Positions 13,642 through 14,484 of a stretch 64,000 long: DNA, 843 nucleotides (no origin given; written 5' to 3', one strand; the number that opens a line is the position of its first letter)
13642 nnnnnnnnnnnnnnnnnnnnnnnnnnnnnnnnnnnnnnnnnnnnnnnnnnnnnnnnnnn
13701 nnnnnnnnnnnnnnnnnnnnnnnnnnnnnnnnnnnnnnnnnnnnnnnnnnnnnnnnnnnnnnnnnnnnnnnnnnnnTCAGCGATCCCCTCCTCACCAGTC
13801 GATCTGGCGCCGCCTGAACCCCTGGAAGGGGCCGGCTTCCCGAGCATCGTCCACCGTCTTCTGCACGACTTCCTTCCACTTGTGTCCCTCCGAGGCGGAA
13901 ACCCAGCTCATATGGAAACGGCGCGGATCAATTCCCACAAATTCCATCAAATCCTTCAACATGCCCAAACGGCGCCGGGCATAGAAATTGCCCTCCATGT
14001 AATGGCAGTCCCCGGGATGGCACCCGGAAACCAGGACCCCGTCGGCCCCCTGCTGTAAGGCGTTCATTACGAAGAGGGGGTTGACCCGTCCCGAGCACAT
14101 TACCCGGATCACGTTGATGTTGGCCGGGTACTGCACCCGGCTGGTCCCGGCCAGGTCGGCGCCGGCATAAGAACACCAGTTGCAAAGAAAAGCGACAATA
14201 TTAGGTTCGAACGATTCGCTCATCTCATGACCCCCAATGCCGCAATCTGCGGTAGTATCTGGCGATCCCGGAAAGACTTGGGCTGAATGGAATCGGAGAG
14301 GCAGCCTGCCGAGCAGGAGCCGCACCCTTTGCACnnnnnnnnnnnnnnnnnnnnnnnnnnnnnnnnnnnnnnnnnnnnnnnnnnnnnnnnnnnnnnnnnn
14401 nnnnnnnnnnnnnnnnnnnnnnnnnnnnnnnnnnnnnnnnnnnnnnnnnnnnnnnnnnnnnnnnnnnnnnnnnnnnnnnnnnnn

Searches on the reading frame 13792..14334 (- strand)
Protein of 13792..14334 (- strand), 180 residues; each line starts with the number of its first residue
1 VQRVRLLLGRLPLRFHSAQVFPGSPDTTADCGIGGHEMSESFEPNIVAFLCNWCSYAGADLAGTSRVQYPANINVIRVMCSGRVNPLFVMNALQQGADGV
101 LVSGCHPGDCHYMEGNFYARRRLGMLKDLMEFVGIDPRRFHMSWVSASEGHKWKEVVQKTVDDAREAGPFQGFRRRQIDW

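Call 65: search_protein_families(library=pfam, proteins=[window:13792-14334:-])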
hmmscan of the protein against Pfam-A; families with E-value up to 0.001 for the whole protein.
window:13792-14334:- (180 aa): 1 family
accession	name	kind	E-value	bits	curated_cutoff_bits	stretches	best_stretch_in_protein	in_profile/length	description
PF02662.21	FlpD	-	2.5e-53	179.7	22.3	1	46-166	1-121/123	Methyl-viologen-reducing hydrogenase, delta subunit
